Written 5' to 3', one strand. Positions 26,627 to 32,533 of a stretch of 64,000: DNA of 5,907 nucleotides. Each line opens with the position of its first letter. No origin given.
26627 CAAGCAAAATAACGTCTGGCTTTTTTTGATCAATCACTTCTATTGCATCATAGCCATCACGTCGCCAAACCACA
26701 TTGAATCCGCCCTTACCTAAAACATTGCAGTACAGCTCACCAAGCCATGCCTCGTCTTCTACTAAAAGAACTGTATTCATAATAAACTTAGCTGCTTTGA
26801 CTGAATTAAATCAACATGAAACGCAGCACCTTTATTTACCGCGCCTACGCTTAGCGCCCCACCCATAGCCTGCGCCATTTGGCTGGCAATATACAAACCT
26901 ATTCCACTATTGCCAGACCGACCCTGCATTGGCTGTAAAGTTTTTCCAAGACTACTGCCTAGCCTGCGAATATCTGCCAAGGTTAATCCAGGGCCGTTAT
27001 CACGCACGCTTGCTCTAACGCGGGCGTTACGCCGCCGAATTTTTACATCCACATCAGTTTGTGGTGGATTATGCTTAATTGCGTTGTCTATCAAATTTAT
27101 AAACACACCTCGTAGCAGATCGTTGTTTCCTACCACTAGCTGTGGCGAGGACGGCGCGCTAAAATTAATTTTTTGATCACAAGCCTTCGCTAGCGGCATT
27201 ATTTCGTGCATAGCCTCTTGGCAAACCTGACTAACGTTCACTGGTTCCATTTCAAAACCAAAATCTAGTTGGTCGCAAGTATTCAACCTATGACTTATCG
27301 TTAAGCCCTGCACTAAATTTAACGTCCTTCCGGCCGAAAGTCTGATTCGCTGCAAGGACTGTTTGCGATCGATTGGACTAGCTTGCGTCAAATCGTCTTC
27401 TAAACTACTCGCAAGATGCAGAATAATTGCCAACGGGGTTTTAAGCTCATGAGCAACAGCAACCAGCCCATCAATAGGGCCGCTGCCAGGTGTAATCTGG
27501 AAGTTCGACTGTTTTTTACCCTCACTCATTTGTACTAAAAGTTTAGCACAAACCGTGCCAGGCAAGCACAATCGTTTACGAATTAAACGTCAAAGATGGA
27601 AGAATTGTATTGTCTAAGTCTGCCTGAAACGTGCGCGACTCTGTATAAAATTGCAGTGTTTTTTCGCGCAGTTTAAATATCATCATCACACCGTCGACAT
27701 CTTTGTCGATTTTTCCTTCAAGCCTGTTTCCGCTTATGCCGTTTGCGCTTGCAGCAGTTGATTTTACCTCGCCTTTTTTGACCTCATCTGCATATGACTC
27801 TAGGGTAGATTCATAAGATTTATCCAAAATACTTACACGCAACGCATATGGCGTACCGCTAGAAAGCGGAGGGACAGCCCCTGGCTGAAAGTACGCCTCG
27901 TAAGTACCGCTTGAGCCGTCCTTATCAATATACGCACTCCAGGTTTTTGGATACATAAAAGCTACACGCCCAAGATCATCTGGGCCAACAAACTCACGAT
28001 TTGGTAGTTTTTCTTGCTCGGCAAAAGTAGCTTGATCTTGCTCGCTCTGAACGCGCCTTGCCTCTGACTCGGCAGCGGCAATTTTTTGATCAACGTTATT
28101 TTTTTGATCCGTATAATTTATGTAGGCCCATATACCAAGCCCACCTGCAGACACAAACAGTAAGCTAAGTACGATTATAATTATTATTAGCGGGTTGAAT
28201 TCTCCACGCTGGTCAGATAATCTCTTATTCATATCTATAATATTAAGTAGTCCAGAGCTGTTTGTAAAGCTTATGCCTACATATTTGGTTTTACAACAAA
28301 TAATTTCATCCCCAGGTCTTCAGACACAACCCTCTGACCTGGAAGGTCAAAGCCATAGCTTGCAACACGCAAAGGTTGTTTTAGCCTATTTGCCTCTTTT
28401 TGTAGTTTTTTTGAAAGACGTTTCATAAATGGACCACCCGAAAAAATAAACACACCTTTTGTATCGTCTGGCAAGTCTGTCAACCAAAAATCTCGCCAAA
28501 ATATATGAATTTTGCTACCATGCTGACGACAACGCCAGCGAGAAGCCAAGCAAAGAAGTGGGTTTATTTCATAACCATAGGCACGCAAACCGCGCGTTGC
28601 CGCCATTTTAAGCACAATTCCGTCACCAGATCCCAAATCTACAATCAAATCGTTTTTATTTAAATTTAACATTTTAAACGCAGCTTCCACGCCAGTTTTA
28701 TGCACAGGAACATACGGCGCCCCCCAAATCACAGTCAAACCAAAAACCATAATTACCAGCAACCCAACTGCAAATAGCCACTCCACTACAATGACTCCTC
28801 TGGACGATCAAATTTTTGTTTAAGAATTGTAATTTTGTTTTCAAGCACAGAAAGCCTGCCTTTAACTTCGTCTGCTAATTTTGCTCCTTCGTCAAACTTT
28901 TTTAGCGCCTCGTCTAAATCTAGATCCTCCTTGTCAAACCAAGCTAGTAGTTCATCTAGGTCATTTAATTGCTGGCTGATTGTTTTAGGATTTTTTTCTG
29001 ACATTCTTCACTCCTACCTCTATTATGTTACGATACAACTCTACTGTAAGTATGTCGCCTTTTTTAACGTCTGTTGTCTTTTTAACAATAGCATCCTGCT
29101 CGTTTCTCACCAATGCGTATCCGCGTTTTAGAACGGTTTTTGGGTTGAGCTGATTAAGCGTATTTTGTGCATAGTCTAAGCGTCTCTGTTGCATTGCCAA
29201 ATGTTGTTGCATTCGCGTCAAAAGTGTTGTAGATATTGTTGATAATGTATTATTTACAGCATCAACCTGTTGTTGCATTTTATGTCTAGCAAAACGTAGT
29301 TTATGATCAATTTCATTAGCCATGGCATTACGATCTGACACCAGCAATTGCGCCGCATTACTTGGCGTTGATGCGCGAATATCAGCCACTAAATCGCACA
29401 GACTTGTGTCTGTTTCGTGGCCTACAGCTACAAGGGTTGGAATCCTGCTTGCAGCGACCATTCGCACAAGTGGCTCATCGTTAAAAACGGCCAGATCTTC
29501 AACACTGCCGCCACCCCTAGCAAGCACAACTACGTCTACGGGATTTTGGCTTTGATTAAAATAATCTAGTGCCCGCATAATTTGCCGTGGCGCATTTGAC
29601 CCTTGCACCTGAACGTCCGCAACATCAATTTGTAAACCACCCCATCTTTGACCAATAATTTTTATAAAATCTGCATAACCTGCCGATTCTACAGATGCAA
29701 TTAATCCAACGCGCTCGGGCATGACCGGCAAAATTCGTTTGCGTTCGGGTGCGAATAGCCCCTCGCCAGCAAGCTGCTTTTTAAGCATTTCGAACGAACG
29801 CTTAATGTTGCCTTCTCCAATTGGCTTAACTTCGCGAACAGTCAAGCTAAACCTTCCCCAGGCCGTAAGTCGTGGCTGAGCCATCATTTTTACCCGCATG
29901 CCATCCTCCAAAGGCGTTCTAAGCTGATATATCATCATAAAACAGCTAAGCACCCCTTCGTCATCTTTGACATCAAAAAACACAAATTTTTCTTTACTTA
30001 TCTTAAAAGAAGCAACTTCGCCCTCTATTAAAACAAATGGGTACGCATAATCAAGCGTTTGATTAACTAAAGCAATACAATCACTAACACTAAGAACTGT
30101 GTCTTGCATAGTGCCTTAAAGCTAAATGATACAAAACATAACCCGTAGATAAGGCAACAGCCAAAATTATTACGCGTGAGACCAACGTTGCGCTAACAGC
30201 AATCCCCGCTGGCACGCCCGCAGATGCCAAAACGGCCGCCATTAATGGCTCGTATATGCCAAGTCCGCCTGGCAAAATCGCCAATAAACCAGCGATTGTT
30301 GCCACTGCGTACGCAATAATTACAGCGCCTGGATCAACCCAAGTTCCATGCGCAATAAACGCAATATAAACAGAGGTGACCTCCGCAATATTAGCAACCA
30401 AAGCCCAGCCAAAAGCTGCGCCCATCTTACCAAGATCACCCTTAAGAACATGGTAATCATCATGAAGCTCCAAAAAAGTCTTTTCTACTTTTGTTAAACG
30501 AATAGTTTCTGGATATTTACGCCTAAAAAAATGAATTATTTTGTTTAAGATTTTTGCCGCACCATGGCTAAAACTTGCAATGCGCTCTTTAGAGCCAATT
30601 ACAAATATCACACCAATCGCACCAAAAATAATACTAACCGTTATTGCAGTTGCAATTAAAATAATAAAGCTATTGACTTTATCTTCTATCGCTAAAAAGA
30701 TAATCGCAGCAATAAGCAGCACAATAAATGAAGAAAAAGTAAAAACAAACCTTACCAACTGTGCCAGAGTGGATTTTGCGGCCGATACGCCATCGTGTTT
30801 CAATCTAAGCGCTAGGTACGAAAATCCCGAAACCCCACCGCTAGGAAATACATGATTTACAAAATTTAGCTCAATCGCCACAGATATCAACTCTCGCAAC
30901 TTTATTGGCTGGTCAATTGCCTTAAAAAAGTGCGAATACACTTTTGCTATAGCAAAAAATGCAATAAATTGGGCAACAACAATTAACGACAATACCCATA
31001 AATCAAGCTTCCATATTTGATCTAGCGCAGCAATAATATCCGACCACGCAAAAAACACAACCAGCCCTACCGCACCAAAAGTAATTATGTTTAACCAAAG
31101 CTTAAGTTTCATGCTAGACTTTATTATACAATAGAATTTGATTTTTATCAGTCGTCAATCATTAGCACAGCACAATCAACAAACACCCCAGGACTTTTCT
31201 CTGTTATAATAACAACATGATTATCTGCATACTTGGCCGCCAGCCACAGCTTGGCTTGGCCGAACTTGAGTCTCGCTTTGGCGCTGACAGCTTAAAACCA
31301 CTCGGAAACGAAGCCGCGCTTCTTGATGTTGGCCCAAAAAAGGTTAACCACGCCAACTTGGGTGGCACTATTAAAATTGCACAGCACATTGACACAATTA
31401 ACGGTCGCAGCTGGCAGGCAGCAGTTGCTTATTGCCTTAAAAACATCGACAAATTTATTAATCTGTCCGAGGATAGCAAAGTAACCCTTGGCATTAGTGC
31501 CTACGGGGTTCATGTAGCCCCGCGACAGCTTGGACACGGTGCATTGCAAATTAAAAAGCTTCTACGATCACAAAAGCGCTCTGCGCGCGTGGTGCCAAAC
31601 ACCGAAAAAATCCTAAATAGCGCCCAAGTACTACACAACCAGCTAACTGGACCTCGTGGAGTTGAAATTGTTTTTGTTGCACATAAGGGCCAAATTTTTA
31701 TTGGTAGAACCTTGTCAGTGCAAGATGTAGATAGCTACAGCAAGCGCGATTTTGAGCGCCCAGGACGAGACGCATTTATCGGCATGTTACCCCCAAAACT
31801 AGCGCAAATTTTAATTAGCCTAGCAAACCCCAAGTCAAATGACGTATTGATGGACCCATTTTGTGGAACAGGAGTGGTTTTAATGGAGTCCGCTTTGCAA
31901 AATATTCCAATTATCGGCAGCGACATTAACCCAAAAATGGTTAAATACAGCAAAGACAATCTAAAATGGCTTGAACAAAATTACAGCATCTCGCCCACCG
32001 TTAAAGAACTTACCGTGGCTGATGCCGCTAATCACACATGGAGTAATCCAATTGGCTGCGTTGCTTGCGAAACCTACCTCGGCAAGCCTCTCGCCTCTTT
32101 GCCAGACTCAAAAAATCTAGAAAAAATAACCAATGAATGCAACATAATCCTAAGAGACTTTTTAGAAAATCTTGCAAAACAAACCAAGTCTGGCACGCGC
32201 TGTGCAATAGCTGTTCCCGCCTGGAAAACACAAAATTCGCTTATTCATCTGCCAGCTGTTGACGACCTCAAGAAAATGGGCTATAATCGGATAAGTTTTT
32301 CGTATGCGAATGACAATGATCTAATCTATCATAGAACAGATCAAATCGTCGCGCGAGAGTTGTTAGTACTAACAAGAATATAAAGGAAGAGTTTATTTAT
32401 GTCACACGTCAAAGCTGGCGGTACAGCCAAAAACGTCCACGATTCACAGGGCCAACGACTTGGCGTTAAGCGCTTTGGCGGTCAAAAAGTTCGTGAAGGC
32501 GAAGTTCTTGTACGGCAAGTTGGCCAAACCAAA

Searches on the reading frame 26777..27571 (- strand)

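Call 24: search_protein_families(library=pfam, proteins=[window:26777-27571:-], max_evalue=0.001)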
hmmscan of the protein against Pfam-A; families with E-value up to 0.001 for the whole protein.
window:26777-27571:- (264 aa): 3 families
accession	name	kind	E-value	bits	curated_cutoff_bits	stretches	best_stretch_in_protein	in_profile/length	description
PF02518.31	HATPase_c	-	7.4e-19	68.7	26.4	1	149-255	2-107/111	Histidine kinase-, DNA gyrase B-, and HSP90-like ATPase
PF00512.31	HisKA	-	2.2e-07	31.2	26.9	1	39-90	9-57/66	His Kinase A (phospho-acceptor) domain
PF13589.12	HATPase_c_3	-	6.5e-05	23.4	25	1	155-233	5-84/137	Histidine kinase-, DNA gyrase B-, and HSP90-like ATPase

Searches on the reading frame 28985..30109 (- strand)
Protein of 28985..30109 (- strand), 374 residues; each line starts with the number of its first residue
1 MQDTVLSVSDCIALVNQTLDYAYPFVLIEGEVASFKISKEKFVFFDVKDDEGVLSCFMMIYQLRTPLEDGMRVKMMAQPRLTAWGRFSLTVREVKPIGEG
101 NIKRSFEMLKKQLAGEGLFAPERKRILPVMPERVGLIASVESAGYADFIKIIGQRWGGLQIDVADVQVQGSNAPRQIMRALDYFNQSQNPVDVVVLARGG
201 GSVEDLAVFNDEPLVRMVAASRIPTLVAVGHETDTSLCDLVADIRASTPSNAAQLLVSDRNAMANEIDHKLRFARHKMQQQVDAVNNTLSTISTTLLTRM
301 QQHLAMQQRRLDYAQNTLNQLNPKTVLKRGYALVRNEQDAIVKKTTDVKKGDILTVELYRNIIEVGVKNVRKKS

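Call 24: search_protein_families(library=pfam, proteins=[window:28985-30109:-], max_evalue=0.001)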
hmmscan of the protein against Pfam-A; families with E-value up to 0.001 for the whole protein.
window:28985-30109:- (374 aa): 3 families
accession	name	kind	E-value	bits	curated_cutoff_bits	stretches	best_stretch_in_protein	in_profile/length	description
PF02601.20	Exonuc_VII_L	-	1.7e-72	245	35.9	2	118-294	1-176/315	Exonuclease VII, large subunit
PF13742.12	tRNA_anti_2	-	1.6e-10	41.5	27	1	6-94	1-94/95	OB-fold nucleic acid binding domain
PF01336.31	tRNA_anti-codon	-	1.6e-05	25.2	27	1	26-97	1-75/75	OB-fold nucleic acid binding domain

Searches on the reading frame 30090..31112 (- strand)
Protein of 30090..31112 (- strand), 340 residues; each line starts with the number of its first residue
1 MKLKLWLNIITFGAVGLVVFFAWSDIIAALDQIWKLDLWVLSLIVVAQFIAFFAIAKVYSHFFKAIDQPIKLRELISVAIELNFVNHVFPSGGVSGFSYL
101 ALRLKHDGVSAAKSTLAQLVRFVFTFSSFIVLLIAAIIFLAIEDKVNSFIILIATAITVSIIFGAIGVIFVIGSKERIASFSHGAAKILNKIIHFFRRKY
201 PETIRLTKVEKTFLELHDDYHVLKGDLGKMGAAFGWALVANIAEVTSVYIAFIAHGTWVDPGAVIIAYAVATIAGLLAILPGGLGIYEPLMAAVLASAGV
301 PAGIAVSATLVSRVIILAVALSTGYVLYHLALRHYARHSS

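Call 24: search_protein_families(library=pfam, proteins=[window:30090-31112:-], max_evalue=0.001)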
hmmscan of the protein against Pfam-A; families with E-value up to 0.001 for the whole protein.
window:30090-31112:- (340 aa): 1 family
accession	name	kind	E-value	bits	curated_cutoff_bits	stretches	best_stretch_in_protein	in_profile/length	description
PF03706.18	LPG_synthase_TM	-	1.4e-31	110.5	33.4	1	15-320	6-298/302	Lysylphosphatidylglycerol synthase TM region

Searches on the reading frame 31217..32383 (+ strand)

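Call 24: search_protein_families(library=pfam, proteins=[window:31217-32383:+], max_evalue=0.001)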
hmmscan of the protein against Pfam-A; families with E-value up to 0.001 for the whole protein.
window:31217-32383:+ (388 aa): 4 families
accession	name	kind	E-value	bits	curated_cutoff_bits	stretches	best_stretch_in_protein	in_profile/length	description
PF01170.24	UPF0020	-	1.1e-12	48.5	22.3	1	188-301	9-144/197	RMKL-like, methyltransferase domain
PF01555.25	N6_N4_Mtase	-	5.1e-07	30.3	26.7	1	174-246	149-220/221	DNA methylase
PF13847.12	Methyltransf_31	-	5.9e-06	26.5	27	1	206-335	2-113/145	Methyltransferase domain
PF02086.21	MethyltransfD12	-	9.1e-05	22.7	22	1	205-250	17-63/253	D12 class N6 adenine-specific DNA methyltransferase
